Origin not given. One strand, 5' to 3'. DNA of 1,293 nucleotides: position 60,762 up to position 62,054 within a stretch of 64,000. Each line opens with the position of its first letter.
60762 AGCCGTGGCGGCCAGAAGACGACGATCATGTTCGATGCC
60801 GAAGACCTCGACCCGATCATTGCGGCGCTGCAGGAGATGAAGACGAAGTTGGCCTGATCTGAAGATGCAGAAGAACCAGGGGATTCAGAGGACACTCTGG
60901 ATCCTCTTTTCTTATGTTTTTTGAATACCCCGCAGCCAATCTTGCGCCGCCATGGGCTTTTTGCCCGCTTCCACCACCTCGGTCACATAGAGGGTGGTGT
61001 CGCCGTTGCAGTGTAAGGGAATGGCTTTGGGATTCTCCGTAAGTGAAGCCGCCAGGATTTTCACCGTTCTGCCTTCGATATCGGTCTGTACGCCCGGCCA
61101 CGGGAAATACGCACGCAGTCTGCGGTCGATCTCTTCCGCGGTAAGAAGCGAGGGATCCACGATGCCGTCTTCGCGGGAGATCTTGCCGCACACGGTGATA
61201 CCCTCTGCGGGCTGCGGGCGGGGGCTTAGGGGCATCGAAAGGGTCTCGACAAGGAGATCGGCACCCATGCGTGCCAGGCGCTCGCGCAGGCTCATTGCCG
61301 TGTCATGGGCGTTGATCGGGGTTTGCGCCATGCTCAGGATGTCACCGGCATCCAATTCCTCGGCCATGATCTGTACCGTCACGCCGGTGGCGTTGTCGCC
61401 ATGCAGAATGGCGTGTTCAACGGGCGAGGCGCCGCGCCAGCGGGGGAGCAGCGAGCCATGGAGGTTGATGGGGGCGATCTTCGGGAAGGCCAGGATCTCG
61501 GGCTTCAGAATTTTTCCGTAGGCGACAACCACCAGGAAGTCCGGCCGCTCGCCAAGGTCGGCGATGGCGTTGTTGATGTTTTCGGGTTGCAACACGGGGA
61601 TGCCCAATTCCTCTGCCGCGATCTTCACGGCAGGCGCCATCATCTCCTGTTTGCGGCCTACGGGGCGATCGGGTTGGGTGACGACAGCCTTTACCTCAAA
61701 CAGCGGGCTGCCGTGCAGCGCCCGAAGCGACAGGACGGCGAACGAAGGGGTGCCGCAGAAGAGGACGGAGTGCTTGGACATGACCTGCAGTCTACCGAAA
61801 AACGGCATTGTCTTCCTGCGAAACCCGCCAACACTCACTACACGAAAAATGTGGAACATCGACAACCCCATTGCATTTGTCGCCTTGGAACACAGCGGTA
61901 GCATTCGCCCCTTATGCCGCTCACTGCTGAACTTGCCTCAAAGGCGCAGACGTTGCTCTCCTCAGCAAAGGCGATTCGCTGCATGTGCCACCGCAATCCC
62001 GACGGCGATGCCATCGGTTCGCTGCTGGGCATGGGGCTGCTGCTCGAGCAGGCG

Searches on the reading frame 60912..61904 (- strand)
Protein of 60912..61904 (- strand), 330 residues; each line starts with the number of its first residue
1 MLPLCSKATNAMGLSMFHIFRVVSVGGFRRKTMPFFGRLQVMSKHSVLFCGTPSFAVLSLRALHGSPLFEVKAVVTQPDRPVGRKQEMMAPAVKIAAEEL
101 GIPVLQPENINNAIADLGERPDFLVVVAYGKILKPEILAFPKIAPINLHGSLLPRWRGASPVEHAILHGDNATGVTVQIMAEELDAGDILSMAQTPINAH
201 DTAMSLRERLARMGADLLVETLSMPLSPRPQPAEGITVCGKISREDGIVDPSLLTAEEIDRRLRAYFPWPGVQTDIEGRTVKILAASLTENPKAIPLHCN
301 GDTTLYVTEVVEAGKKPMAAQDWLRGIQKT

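Call 76: search_protein_families(library=pfam, proteins=[window:60912-61904:-], max_evalue=0.0001)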
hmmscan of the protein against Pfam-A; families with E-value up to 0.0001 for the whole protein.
window:60912-61904:- (330 aa): 2 families
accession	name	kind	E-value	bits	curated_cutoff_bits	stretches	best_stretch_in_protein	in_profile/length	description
PF00551.24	Formyl_trans_N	-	9.5e-36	123.7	26.1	1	47-222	5-181/181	Formyl transferase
PF02911.23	Formyl_trans_C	-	1.7e-12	47.8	21.1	1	241-327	1-99/100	Formyl transferase, C-terminal domain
